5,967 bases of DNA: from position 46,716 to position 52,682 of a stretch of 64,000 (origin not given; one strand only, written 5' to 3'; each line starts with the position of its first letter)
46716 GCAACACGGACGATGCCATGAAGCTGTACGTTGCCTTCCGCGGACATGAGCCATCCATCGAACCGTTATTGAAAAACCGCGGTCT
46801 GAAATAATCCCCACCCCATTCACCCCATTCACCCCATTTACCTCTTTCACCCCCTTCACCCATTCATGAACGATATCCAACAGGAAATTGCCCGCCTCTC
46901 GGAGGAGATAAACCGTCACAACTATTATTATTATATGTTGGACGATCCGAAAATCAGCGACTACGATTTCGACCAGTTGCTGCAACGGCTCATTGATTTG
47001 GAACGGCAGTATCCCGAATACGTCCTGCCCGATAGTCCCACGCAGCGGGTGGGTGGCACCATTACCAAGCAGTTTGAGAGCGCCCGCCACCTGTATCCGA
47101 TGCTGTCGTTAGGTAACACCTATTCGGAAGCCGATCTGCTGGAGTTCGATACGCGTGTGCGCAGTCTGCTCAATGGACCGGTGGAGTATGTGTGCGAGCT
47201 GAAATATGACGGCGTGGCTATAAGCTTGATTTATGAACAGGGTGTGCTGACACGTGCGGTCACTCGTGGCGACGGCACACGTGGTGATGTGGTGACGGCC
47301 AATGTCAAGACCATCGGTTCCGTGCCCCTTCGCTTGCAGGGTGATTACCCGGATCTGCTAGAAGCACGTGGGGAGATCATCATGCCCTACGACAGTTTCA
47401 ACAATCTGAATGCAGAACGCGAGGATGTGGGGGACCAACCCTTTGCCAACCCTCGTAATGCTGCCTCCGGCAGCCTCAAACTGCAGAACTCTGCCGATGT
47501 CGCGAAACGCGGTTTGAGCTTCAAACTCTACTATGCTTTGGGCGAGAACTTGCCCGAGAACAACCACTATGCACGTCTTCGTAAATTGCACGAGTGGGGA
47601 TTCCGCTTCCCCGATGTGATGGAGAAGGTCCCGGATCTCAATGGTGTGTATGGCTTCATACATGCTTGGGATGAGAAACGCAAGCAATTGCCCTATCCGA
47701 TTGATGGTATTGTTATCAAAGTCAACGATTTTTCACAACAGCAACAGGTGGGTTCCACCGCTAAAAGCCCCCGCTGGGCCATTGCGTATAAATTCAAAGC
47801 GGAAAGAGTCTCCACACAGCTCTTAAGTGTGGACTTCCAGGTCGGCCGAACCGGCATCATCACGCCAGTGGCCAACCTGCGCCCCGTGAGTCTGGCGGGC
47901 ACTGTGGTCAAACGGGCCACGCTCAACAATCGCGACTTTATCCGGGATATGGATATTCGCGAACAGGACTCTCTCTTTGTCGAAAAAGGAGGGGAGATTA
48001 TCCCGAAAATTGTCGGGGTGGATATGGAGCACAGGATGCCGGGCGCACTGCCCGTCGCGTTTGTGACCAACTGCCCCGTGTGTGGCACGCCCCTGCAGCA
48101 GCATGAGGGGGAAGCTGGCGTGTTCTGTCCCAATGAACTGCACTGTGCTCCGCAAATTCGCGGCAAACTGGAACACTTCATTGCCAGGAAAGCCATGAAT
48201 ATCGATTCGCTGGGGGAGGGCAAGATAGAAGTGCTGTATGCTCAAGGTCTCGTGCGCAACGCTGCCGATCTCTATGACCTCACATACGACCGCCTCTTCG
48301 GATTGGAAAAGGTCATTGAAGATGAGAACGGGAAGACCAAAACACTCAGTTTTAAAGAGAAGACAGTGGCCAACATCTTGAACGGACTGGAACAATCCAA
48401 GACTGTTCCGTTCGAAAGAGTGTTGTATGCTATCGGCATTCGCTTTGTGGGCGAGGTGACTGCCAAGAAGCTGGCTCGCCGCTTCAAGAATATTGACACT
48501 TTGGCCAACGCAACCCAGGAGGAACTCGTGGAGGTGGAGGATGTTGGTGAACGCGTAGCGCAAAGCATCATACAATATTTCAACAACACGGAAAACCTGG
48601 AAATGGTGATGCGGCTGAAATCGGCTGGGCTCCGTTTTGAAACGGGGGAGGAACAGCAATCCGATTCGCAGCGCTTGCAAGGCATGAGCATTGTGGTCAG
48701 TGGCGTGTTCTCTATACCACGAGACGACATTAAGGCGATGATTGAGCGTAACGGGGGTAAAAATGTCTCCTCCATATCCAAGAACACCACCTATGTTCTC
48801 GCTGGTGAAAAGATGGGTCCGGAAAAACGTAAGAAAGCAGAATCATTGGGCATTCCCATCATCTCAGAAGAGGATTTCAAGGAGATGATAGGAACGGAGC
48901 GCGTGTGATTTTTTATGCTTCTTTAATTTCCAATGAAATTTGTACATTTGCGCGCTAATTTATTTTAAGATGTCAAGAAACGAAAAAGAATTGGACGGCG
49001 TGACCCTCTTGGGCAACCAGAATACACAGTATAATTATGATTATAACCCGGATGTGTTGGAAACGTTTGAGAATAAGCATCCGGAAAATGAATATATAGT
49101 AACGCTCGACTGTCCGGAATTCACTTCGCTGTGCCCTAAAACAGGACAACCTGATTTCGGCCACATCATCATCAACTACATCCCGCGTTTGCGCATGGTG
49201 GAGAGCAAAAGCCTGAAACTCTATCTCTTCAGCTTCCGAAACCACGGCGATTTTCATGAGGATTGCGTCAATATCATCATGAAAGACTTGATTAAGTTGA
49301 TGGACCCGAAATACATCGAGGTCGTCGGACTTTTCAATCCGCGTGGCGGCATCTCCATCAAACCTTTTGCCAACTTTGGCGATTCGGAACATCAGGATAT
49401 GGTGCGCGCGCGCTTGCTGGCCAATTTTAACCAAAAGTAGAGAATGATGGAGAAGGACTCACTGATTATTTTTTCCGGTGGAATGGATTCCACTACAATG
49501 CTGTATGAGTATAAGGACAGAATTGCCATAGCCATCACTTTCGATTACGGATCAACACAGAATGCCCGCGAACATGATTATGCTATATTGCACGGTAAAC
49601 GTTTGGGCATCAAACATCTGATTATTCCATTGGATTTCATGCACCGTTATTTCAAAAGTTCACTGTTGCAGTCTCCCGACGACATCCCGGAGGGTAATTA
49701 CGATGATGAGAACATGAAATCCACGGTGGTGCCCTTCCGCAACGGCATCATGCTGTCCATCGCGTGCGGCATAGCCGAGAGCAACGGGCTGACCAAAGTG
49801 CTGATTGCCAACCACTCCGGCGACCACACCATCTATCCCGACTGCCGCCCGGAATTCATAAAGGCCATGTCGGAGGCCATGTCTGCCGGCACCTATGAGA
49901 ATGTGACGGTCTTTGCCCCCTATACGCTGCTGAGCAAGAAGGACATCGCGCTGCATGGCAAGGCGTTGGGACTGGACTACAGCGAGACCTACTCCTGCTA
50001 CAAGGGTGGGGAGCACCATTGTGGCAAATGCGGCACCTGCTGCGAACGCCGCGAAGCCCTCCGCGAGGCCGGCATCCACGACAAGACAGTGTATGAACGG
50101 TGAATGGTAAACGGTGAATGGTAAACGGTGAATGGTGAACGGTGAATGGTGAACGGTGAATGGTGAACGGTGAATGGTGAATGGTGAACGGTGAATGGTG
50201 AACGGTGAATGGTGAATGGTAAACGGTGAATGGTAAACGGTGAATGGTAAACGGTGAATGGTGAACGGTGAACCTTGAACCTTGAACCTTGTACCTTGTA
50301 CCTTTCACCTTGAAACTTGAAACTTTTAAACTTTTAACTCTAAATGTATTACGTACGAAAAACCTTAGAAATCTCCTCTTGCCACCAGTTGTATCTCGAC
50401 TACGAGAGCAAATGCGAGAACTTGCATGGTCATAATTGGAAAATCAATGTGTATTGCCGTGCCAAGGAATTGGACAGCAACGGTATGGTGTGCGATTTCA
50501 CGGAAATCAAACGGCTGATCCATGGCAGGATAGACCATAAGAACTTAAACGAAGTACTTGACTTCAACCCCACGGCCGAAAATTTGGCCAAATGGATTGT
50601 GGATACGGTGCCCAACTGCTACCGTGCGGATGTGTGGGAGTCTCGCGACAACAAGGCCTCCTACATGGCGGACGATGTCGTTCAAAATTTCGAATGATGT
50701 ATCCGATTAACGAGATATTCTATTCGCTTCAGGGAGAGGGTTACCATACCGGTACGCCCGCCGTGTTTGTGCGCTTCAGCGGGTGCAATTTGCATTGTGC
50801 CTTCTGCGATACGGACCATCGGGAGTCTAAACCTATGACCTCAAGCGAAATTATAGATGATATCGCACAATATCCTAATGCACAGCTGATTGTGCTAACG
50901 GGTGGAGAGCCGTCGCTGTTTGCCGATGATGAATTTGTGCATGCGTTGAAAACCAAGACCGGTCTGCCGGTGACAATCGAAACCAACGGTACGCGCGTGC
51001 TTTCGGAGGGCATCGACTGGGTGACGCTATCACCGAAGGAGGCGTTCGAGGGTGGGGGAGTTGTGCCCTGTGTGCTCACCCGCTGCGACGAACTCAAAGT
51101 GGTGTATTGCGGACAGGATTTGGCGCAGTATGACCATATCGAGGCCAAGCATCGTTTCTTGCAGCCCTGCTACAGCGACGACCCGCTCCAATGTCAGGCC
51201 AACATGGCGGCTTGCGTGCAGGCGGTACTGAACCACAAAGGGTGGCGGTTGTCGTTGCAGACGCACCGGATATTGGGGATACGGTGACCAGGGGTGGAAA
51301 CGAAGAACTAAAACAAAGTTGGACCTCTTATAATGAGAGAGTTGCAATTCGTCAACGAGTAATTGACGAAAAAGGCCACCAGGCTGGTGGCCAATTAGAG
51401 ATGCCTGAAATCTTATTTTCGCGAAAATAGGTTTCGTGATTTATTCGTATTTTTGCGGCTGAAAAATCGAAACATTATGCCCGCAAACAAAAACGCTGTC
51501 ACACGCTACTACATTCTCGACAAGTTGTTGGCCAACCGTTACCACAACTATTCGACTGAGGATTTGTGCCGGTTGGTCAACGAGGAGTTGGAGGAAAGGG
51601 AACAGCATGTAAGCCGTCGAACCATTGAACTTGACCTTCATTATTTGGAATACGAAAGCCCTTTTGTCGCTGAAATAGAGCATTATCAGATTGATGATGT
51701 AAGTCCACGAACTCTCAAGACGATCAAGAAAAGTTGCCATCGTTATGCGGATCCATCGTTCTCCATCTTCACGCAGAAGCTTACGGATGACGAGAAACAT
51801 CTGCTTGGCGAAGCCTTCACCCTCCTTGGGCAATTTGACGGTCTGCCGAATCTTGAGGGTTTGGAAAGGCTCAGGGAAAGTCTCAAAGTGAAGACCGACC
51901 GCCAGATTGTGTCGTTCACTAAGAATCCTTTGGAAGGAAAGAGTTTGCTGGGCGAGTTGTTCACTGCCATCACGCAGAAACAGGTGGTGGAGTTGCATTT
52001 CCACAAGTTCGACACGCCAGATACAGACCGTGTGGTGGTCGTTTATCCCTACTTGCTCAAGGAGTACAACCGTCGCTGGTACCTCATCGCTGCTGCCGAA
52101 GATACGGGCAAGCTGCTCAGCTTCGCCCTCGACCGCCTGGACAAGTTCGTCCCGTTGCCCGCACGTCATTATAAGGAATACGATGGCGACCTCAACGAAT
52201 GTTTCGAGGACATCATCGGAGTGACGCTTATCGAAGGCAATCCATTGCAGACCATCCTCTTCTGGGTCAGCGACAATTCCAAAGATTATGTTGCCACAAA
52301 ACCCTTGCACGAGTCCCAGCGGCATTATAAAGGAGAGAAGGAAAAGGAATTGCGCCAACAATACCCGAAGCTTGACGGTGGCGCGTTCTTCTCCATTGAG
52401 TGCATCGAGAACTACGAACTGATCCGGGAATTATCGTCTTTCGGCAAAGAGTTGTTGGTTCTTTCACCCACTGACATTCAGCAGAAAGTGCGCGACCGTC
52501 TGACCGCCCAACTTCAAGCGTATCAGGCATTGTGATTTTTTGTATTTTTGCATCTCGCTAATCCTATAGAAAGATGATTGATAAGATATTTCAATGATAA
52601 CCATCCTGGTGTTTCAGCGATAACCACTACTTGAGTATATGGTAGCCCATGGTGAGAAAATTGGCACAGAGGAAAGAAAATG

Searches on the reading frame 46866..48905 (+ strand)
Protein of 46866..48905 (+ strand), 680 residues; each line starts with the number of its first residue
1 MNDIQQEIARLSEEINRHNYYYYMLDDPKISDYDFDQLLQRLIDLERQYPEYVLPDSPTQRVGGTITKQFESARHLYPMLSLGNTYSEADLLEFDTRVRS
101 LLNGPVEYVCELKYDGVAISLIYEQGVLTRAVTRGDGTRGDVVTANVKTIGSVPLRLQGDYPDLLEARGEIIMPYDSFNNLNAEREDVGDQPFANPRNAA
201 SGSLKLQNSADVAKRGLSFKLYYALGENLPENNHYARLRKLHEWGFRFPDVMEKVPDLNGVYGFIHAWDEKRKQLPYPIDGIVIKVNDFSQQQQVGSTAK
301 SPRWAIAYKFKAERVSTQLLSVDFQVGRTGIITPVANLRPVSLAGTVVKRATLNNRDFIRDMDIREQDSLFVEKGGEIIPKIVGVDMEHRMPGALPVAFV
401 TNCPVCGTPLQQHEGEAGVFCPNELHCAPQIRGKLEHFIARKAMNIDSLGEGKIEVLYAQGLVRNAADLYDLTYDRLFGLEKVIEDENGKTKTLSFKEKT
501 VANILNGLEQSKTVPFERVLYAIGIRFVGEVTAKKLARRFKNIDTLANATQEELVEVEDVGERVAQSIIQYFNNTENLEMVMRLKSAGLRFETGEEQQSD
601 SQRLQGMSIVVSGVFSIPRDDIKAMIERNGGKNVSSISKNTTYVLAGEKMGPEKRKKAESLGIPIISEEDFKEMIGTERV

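Call 95: list_cluster_members(proteins=[window:46866-48905:+, window:52746-54359:+, window:54367-55452:+, window:55825-56886:+])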
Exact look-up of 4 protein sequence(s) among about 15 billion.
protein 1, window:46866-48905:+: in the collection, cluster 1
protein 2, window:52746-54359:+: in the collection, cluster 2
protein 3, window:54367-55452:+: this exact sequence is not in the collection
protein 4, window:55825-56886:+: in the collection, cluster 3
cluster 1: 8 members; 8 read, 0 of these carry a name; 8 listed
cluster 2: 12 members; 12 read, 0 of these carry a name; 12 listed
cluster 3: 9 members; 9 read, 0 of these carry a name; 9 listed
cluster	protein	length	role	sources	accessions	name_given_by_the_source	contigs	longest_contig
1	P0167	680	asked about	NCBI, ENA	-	-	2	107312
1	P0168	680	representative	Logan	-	-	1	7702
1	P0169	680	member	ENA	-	-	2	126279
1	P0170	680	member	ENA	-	-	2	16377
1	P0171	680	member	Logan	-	-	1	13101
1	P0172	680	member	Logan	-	-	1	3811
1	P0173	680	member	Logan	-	-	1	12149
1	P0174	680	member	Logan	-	-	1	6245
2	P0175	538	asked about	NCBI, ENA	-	-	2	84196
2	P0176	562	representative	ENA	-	-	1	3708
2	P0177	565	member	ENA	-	-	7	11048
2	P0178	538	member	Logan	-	-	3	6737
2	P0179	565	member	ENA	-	-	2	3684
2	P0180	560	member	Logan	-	-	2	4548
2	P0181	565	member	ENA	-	-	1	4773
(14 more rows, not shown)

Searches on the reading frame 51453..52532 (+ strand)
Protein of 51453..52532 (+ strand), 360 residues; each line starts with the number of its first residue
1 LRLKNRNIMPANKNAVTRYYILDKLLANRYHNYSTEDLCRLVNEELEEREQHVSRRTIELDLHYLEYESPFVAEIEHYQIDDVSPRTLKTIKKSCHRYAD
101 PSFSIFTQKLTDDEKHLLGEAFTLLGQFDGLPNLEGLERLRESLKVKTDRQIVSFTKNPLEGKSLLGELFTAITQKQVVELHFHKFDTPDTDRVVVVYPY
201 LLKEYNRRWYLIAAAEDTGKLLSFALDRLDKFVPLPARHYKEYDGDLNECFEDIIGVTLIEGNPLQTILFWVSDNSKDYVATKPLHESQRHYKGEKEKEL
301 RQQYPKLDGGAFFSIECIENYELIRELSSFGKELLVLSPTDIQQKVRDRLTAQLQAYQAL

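Call 3: search_protein_families(library=pfam, proteins=[window:51453-52532:+], max_evalue=0.01)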
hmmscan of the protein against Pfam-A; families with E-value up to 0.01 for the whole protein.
window:51453-52532:+ (360 aa): 2 families
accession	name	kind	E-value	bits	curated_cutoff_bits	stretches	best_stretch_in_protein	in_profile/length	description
PF13280.12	WYL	-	4e-11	43.2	21.8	1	165-231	2-67/70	WYL domain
PF25583.1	WCX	-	6.2e-06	26.9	23.9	1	280-352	17-74/76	WCX domain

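Call 4: search_protein_families(library=padloc, proteins=[window:51453-52532:+], max_evalue=0.01)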
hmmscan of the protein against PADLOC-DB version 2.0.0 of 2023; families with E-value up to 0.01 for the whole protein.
window:51453-52532:+ (360 aa): 4 families
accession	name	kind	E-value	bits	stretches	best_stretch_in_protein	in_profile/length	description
PDLC01652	WYL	-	1.4e-20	72.2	1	164-352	18-160/162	"CAS-I,CAS-II,CAS-III,CAS-IV,CAS-V,CAS-VI; associated_signaling"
PDLC01457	WYL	-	4.4e-15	53.9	1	50-341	27-228/229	"CAS-I,CAS-II,CAS-III,CAS-IV,CAS-V,CAS-VI; associated_signaling"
PDLC01484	WYL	-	5.1e-05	20.6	0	175-231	223-278/437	"CAS-I,CAS-II,CAS-III,CAS-IV,CAS-V,CAS-VI; associated_signaling"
PDLC01510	WYL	-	5.1e-05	20.6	0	175-231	223-278/437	"CAS-I,CAS-II,CAS-III,CAS-IV,CAS-V,CAS-VI; associated_signaling"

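Call 5: search_protein_families(library=ncbifam, proteins=[window:51453-52532:+], max_evalue=0.1)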
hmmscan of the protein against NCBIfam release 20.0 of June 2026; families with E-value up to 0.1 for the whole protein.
window:51453-52532:+ (360 aa): 0 families

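Call 98: search_solved_structures(query=window:51477-52532:+, max_evalue=0.01)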
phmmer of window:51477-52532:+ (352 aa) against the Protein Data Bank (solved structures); distinct sequences matched with E-value up to 0.01: 0.
